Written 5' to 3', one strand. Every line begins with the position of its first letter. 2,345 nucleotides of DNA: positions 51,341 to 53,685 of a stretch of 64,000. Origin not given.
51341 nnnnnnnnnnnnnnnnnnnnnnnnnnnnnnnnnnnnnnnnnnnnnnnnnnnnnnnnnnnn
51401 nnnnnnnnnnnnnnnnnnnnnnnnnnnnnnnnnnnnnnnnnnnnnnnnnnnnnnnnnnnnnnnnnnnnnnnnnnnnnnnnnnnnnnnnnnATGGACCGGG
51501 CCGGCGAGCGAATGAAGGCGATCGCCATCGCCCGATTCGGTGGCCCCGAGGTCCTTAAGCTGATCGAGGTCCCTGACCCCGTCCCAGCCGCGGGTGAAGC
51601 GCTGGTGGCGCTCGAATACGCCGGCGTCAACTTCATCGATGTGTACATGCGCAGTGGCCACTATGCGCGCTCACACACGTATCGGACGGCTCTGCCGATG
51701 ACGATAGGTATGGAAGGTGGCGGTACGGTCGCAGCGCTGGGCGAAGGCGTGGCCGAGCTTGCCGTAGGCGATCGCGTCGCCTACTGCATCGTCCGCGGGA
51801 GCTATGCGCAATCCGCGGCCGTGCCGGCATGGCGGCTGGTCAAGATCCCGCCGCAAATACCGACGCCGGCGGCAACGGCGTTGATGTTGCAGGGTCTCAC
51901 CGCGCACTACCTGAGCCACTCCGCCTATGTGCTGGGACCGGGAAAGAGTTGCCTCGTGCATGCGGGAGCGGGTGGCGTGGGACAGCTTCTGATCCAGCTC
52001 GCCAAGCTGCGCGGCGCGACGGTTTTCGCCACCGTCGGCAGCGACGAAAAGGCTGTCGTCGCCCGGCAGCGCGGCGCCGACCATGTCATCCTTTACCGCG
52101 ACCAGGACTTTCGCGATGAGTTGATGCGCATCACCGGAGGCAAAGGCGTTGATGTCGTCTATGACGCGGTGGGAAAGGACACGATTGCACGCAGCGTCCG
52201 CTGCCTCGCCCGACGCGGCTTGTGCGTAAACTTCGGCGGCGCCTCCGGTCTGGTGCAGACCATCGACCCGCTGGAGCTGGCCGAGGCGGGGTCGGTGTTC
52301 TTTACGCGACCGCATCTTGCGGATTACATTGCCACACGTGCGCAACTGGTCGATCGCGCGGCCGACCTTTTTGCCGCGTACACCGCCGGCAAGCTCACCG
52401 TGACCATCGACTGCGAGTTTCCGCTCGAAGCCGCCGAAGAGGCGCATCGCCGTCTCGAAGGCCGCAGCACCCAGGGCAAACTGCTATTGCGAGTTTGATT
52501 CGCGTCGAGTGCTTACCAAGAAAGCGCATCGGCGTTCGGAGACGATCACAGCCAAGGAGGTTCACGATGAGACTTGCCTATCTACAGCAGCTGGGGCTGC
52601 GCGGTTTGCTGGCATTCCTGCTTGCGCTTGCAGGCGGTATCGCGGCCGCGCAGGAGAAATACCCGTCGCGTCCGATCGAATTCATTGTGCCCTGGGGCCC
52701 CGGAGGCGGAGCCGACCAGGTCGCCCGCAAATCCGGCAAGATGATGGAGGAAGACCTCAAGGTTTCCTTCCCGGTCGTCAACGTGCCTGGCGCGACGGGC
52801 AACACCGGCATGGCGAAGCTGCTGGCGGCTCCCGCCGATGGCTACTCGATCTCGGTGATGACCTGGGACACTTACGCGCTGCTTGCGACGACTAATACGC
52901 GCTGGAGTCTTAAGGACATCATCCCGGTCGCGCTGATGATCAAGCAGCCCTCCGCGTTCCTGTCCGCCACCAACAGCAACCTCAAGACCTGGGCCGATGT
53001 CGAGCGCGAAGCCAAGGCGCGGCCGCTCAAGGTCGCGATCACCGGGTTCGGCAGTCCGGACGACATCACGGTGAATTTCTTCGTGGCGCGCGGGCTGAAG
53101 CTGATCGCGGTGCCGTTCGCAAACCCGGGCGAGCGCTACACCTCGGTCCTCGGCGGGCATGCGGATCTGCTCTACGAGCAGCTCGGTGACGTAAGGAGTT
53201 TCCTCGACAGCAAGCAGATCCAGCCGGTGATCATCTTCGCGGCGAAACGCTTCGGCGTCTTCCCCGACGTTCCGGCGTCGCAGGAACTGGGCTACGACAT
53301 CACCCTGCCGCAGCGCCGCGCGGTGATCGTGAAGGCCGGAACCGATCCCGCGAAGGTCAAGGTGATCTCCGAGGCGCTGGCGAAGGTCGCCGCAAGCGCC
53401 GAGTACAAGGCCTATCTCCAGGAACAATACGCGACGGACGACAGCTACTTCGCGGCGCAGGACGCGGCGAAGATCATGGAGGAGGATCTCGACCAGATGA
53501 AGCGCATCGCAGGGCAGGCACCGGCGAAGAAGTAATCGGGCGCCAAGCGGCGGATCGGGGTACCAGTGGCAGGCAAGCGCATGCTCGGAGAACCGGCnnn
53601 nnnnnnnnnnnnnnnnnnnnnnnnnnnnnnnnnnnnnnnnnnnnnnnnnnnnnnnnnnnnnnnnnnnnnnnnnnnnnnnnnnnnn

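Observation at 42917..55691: Glutamate mutase operon without methylaspartate ammonia-lyase, fused to a three-part biotin carboxylase, TauE and a TTT transporter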

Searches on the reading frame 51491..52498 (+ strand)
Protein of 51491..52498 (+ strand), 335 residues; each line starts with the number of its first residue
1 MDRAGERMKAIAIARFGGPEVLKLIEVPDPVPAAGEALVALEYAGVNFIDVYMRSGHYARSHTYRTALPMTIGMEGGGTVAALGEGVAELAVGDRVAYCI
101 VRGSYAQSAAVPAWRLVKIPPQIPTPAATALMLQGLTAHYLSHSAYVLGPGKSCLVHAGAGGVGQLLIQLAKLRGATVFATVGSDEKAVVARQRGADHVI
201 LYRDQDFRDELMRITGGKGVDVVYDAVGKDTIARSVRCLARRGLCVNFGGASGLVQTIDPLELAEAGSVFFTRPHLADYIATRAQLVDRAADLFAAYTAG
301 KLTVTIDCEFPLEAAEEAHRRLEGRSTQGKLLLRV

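Call 5: search_protein_families(library=pfam, proteins=[window:51491-52498:+])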
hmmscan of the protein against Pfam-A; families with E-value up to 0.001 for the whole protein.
window:51491-52498:+ (335 aa): 3 families
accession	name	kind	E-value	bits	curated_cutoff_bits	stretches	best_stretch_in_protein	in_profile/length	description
PF00107.32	ADH_zinc_N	-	1.2e-25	90.4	31.8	1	162-260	1-99/129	Zinc-binding dehydrogenase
PF13602.12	ADH_zinc_N_2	-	6.1e-24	85.9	27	1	195-333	2-134/134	Zinc-binding dehydrogenase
PF08240.17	ADH_N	-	4.4e-16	59.5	23.5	1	34-120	2-103/104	Alcohol dehydrogenase GroES-like domain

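Call 7: search_protein_families(library=ncbifam, proteins=[window:51491-52498:+], max_evalue=0.00001)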
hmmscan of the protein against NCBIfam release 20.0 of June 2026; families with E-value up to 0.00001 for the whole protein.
window:51491-52498:+ (335 aa): 21 families
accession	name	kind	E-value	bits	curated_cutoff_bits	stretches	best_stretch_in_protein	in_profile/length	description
NF008024.0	PRK10754.1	subfamily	9.9e-81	271.3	348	1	9-333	3-325/327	NADPH:quinone reductase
TIGR02824.1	quinone_pig3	subfamily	1.5e-62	211.5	296.8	1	8-335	1-325/325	putative NAD(P)H quinone oxidoreductase, PIG3 family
NF010344.0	PRK13771.1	subfamily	1.7e-31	109.4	349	2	101-334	114-332/334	putative alcohol dehydrogenase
NF041183.1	Pks2_ls1_myc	equivalog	3.6e-29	100.4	2400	1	12-335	1410-1729/2086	sulfolipid-1 biosynthesis phthioceranic/hydroxyphthioceranic acid synthase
TIGR01751.1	crot-CoA-red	equivalog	5.7e-25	87.8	378.55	2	102-207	139-246/398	crotonyl-CoA carboxylase/reductase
NF041172.1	AcrlCoa_red_Thmprot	equivalog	6.9e-25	87.7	500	2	102-334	115-333/334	acryloyl-CoA reductase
TIGR02817.1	adh_fam_1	subfamily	1.1e-19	71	284.05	1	19-333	14-333/336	zinc-binding alcohol dehydrogenase family protein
NF041097.1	keto_inos_dh_IolM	equivalog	1.4e-19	70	450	2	148-331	204-386/389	scyllo-inosose 3-dehydrogenase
NF006940.0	PRK09422.1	equivalog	1.5e-19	70.1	344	2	101-248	113-259/338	alcohol dehydrogenase AdhP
TIGR03451.1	mycoS_dep_FDH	equivalog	1.5e-18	66.8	512.9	2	103-231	129-257/358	S-(hydroxymethyl)mycothiol dehydrogenase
NF058644.1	CurcmRedCuraProt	equivalog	1.7e-17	63.6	440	1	21-320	17-318/336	NADPH-dependent curcumin/dihydrocurcumin reductase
TIGR02823.1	oxido_YhdH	subfamily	5.1e-17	61.7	297.25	1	34-254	26-247/324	acrylyl-CoA reductase family protein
TIGR03989.1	Rxyl_3153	subfamily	1.2e-16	61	440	2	101-304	137-338/370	NDMA-dependent alcohol dehydrogenase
TIGR00692.1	tdh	equivalog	1.4e-16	60.5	458.35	1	102-231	116-242/340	L-threonine 3-dehydrogenase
NF003808.0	PRK05396.1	equivalog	2.2e-16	59.7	380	1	102-234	118-247/341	L-threonine 3-dehydrogenase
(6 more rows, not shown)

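Call 40: search_solved_structures(query=window:51491-52498:+, max_evalue=1e-20)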
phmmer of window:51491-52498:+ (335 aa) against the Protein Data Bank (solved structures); distinct sequences matched with E-value up to 1e-20: 51.
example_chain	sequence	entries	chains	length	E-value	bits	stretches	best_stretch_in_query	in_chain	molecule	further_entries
4rvu_A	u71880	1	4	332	1.1e-68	235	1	8-333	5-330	Probable quinone reductase Qor (NADPH:quinone reductase) (Zeta-crystallin homolog protein)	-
1wly_A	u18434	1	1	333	3.8e-68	233.2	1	10-333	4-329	2-haloacrylate reductase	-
4rvs_A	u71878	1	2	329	8.5e-68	232.1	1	8-333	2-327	Probable quinone reductase Qor (NADPH:quinone reductase) (Zeta-crystallin homolog protein)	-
1qor_A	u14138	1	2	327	8.5e-68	232.1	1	12-333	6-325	QUINONE OXIDOREDUCTASE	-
8j6e_A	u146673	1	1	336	6.2e-65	222.7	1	8-334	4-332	Quinone oxidoreductase, putative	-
9kuj_A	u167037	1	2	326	1.2e-64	221.8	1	9-333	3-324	Quinone oxidoreductase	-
3jyl_A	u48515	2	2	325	6.2e-59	203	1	9-333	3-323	Quinone oxidoreductase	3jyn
3qwa_A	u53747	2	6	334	7.8e-52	179.6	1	6-334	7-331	Probable quinone oxidoreductase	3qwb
9vxk_A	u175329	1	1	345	9.9e-44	153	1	5-333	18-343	Oxidoreductase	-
1yb5_A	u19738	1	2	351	2.4e-40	141.9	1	6-333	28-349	Quinone oxidoreductase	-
6lhr_A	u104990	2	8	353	9.1e-39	136.7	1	8-333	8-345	Synaptic vesicle membrane protein VAT-1 homolog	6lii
6k9y_A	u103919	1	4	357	9.3e-39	136.7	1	8-333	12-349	Synaptic vesicle membrane protein VAT-1 homolog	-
4dup_A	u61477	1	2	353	1.1e-37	133.2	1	6-334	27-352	quinone oxidoreductase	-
2eih_A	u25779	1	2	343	6.6e-36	127.3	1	102-335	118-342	Alcohol dehydrogenase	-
2oby_A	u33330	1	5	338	8.2e-34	120.4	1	7-334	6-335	Putative quinone oxidoreductase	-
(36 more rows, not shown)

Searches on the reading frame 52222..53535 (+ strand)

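Call 6: search_protein_families(library=pfam, proteins=[window:52222-53535:+])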
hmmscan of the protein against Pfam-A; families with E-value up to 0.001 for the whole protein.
window:52222-53535:+ (437 aa): 1 family
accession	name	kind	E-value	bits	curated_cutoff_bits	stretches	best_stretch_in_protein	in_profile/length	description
PF03401.19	TctC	-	4.3e-23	82.7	27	1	167-429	1-268/274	Tripartite tricarboxylate transporter family receptor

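Call 7: search_protein_families(library=ncbifam, proteins=[window:52222-53535:+], max_evalue=0.00001)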
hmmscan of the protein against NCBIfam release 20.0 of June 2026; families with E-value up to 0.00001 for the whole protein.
window:52222-53535:+ (437 aa): 0 families

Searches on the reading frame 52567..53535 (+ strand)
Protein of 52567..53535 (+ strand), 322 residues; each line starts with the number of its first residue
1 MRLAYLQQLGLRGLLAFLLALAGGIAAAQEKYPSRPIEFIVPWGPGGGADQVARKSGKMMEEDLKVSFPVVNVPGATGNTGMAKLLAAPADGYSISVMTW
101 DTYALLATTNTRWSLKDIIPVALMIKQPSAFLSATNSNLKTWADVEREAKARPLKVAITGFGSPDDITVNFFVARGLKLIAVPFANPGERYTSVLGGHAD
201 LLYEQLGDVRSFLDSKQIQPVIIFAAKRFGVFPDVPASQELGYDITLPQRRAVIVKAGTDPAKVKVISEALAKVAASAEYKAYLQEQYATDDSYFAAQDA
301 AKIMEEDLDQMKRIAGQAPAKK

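Call 41: search_solved_structures(query=window:52567-53535:+, max_evalue=0.00001)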
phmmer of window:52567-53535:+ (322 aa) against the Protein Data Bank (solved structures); distinct sequences matched with E-value up to 0.00001: 11.
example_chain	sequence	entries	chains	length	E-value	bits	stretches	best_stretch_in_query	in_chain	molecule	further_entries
25hk_A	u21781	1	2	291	4.7e-29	104.9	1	30-288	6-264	Tripartite tricarboxylate transporter substrate binding protein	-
4x9t_A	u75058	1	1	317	3.6e-27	98.7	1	28-287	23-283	Uncharacterized protein UPF0065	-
2qpq_A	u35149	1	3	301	7.8e-21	77.9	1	31-316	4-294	protein Bug27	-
2f5x_A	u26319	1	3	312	1.9e-18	70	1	31-244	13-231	BugD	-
7ndr_A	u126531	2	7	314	5.1e-18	68.6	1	34-315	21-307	Tripartite tricarboxylate transporter substrate binding protein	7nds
2dvz_A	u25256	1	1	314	4.7e-16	62.2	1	29-274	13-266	Putative exported protein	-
5oei_A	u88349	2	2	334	8.3e-16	61.4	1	31-243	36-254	Uncharacterized protein family UPF0065:Tat pathway signal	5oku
6hke_A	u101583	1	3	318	9.8e-15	57.8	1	30-244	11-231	Possible TctC subunit of the Tripartite Tricarboxylate Transport(TTT) Family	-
8hka_A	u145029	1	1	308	1e-11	48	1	35-297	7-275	Periplasmic terephthalate binding protein (TBP)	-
8hk9_D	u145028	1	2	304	1.6e-11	47.3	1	36-297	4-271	Periplasmic terephthalate binding protein (TBP)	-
8hkb_A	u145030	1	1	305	2e-11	46.9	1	36-297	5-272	Periplasmic terephthalate binding protein (TBP)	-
